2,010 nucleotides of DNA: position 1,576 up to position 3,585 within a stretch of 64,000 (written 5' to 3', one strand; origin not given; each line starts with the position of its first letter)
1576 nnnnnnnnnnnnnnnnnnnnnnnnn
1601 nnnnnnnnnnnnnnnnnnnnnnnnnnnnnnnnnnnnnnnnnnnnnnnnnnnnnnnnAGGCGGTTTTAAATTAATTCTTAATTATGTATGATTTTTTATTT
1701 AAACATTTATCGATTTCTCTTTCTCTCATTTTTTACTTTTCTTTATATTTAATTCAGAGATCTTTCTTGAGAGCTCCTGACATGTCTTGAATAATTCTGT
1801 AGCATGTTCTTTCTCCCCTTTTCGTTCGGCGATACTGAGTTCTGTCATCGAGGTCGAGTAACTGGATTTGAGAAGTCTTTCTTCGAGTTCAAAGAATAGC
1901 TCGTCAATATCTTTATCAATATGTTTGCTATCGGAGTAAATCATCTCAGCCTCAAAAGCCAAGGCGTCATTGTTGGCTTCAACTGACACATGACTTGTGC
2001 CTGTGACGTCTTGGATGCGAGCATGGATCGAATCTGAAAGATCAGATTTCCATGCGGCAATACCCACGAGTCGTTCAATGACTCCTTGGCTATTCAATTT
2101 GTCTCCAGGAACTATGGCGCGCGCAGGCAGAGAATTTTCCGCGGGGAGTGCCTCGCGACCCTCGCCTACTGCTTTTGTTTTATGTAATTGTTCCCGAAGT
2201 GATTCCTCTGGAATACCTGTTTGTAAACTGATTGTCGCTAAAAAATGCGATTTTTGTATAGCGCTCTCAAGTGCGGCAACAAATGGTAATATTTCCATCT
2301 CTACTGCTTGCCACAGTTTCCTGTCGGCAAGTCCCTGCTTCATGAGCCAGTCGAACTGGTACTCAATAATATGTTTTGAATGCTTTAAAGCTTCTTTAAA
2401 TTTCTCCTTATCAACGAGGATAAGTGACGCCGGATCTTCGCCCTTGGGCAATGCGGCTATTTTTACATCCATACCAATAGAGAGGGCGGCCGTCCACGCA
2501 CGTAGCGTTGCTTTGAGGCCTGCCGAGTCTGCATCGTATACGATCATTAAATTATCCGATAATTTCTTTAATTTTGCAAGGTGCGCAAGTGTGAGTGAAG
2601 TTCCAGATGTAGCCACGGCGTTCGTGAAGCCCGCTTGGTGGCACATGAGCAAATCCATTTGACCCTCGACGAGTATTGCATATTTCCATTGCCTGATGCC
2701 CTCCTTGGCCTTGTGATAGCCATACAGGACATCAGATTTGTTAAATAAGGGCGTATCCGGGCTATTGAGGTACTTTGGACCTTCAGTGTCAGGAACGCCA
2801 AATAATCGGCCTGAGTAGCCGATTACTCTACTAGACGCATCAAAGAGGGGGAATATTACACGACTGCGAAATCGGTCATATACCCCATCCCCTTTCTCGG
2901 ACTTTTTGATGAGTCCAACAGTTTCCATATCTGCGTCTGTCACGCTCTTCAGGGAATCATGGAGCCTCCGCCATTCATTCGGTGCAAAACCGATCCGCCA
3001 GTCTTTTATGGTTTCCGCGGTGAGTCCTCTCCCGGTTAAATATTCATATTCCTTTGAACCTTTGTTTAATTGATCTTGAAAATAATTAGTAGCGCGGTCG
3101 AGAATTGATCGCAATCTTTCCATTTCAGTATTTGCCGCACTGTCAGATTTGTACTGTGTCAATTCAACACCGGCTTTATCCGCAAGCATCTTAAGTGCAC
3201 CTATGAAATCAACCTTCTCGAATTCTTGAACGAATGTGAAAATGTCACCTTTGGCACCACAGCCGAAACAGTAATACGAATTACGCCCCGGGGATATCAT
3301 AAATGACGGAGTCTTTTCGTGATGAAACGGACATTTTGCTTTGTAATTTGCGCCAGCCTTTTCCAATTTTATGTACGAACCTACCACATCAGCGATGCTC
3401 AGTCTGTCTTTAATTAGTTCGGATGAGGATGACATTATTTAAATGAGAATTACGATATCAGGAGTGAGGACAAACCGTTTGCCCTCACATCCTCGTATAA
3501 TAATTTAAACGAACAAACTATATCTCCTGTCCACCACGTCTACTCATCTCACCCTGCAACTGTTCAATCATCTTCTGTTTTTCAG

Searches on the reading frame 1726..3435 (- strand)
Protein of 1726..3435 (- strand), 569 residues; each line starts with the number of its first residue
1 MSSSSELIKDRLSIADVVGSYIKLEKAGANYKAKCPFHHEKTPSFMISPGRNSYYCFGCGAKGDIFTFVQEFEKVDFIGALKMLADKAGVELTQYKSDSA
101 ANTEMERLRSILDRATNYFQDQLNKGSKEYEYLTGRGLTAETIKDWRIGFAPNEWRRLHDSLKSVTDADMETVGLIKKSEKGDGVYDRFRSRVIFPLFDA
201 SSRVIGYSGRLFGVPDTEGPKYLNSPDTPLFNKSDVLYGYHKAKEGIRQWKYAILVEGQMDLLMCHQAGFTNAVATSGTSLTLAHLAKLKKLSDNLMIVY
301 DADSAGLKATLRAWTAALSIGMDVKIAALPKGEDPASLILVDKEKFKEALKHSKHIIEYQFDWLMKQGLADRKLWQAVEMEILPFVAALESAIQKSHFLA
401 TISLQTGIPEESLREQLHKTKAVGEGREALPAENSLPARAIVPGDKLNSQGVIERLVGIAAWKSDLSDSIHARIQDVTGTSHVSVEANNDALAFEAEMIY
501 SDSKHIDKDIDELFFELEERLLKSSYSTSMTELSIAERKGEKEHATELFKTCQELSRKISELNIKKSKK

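Call 38: find_encoding_contigs(protein=window:1726-3435:-, flank=10000, max_places=2)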
Protein window:1726-3435:- (569 aa): 2 contigs read that carry it; 1 place shown.
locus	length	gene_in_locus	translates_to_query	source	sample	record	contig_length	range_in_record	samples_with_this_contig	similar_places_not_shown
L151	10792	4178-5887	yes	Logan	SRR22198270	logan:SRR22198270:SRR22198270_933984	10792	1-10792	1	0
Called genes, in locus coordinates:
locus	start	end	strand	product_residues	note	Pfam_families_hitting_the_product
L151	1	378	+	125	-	?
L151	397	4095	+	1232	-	PF04997:RNA_pol_Rpb1_1, PF00623:RNA_pol_Rpb1_2, PF04983:RNA_pol_Rpb1_3, PF05000:RNA_pol_Rpb1_4, PF04998:RNA_pol_Rpb1_5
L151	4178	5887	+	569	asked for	PF01807:Zn_ribbon_DnaG, PF08275:DNAG_N, PF01751:Toprim, PF13155:Toprim_2, PF13662:Toprim_4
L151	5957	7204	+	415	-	PF03979:Sigma70_r1_1, PF00140:Sigma70_r1_2, PF04542:Sigma70_r2, PF04539:Sigma70_r3, PF04545:Sigma70_r4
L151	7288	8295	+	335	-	PF01471:PG_binding_1, PF01833:TIG (weak)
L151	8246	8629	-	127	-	-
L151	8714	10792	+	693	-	?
